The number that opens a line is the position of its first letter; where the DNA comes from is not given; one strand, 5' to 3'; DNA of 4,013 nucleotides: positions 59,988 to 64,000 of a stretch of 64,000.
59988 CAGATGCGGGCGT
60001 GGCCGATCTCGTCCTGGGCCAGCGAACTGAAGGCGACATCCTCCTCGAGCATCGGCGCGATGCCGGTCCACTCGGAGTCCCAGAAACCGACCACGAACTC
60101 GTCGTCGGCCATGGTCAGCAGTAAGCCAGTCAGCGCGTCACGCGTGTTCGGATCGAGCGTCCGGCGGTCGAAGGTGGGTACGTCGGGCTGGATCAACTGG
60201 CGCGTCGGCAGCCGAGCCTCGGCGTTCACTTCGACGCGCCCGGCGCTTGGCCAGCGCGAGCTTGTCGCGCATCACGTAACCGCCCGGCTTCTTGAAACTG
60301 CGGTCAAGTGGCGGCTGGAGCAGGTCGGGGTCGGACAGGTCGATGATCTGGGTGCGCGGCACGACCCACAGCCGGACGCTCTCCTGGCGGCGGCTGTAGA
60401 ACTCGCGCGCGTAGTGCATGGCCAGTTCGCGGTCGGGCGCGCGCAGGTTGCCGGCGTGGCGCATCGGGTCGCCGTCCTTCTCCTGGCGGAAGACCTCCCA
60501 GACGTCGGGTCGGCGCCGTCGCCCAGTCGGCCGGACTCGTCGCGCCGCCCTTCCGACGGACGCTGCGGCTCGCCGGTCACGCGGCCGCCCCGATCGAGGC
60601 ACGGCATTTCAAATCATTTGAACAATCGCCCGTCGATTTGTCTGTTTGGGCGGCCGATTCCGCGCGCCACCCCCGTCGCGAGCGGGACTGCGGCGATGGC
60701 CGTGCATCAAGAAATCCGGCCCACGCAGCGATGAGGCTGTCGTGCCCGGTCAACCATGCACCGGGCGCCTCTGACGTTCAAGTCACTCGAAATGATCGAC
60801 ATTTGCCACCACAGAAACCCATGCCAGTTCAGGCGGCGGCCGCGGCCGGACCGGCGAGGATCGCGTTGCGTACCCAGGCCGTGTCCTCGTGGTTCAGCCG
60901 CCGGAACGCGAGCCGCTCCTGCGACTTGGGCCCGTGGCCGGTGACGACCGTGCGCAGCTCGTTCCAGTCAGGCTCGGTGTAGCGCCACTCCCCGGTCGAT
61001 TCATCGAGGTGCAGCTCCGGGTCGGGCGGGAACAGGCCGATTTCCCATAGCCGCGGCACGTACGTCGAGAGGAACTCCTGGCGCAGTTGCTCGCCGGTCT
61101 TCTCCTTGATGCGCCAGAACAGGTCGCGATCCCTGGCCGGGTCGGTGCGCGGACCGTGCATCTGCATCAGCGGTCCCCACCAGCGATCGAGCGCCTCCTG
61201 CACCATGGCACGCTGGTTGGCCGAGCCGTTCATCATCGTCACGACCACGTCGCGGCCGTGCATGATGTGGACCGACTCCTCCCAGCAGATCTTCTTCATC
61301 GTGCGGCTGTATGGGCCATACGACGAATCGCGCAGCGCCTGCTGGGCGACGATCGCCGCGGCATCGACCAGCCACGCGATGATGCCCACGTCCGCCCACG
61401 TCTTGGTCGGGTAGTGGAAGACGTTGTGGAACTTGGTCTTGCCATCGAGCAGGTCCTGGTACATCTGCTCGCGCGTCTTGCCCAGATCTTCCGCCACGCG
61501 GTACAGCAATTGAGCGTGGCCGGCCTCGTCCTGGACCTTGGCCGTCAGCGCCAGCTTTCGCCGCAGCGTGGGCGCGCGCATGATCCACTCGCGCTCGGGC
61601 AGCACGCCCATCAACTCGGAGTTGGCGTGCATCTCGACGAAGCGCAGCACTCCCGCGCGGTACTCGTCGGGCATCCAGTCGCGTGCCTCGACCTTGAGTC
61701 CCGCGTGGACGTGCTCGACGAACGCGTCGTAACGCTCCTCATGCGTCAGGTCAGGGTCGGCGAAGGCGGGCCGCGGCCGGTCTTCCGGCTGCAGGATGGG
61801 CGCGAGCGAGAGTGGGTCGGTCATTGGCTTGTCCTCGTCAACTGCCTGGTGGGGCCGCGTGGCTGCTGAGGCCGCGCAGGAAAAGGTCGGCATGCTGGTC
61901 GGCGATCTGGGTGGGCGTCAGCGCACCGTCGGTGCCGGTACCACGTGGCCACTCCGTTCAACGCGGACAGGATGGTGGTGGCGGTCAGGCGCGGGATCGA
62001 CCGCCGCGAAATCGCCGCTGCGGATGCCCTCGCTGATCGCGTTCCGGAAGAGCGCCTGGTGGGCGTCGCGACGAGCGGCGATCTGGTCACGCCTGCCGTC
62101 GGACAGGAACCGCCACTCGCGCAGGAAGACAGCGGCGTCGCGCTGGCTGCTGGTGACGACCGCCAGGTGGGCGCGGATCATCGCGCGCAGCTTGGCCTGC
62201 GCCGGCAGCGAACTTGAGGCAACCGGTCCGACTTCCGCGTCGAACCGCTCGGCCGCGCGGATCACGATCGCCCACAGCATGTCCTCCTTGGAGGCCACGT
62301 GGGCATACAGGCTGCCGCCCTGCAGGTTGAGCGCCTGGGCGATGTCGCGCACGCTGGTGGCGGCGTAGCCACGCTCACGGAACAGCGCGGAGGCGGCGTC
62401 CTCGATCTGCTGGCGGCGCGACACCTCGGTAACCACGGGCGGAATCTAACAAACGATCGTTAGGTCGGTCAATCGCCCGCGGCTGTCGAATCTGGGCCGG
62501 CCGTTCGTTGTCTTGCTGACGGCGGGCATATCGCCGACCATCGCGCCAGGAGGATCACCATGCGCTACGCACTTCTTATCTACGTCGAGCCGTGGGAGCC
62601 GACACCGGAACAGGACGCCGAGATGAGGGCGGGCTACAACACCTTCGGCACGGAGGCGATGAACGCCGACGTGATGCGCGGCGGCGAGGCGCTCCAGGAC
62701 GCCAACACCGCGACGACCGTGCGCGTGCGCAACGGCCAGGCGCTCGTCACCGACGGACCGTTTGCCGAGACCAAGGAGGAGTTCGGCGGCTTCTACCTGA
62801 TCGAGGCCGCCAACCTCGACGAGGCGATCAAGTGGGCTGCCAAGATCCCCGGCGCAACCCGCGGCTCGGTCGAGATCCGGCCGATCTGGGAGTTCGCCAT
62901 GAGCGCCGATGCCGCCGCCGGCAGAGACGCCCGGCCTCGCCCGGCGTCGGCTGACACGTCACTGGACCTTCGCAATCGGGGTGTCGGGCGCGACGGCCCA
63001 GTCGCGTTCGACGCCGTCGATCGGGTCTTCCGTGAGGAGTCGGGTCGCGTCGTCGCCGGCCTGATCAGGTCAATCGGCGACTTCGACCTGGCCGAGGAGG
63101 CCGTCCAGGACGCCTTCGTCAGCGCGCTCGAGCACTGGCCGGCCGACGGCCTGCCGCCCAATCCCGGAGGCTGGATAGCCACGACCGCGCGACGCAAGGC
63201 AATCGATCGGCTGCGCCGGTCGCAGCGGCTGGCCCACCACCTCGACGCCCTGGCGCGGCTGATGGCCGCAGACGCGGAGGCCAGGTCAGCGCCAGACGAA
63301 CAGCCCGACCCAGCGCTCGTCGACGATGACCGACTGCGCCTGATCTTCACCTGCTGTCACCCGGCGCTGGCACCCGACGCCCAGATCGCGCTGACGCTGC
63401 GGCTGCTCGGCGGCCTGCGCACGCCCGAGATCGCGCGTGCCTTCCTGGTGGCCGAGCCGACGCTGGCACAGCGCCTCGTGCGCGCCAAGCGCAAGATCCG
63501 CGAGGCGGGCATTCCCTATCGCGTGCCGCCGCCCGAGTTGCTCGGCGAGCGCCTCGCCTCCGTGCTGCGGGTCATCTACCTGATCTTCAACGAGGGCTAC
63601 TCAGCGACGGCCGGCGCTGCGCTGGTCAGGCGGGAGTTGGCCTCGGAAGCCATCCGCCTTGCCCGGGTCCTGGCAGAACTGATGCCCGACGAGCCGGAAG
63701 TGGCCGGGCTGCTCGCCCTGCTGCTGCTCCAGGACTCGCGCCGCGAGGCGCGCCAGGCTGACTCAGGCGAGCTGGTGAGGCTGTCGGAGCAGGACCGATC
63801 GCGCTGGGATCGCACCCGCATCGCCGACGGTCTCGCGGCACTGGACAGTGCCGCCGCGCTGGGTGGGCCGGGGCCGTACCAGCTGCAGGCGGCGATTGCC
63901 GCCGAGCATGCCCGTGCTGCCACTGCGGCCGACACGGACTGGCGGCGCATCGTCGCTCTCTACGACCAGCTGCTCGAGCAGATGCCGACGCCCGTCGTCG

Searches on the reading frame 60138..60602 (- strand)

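Call 69: search_protein_families(library=pfam, proteins=[window:60138-60602:-], max_evalue=0.0001)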
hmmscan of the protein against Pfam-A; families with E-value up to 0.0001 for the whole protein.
window:60138-60602:- (154 aa): 1 family
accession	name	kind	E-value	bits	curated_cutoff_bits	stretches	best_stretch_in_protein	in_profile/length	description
PF06243.16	PaaB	-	1.8e-19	70.2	27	1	34-112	4-85/89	Phenylacetic acid degradation B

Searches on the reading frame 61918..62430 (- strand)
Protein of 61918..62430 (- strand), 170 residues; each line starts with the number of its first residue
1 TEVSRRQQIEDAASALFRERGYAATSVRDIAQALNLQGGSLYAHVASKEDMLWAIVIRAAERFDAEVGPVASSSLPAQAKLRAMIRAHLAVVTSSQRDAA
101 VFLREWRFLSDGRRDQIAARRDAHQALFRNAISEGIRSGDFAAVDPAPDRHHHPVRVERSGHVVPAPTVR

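Call 69: search_protein_families(library=pfam, proteins=[window:61918-62430:-], max_evalue=0.0001)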
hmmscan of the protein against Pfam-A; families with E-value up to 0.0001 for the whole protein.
window:61918-62430:- (170 aa): 2 families
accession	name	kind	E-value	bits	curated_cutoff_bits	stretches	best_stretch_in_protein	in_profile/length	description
PF17932.6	TetR_C_24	-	5.4e-18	65.7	26.4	1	75-147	2-74/114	Tetracyclin repressor-like, C-terminal domain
PF00440.29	TetR_N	-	4.9e-13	49.1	24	1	11-54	3-46/47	Bacterial regulatory proteins, tetR family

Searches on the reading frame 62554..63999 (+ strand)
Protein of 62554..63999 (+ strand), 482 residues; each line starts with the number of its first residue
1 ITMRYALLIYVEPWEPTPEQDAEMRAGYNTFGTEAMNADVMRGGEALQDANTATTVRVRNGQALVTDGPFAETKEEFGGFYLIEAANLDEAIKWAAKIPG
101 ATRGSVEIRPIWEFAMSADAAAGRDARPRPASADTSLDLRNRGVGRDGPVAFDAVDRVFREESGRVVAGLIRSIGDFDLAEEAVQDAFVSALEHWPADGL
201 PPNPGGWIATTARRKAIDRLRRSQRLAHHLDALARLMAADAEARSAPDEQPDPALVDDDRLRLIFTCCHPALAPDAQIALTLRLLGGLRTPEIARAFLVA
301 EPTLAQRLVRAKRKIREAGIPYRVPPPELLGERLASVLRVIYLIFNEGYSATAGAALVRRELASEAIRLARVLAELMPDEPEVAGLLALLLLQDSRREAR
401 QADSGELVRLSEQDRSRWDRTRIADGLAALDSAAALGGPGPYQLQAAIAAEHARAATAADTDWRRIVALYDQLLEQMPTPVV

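Call 69: search_protein_families(library=pfam, proteins=[window:62554-63999:+], max_evalue=0.0001)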
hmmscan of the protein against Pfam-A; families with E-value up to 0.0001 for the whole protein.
window:62554-63999:+ (482 aa): 4 families
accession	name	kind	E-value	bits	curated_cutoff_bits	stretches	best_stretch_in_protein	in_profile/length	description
PF20239.3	DUF6596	-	8.7e-38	129.2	27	1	333-433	1-101/102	Family of unknown function (DUF6596)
PF03795.20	YCII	-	1.5e-19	70.6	24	1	3-114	1-94/95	YCII-related domain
PF04542.20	Sigma70_r2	-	1.8e-09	37.7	24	1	161-225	4-70/71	Sigma-70 region 2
PF08281.18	Sigma70_r4_2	-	1.1e-08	35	25.7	1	264-315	3-54/54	Sigma-70, region 4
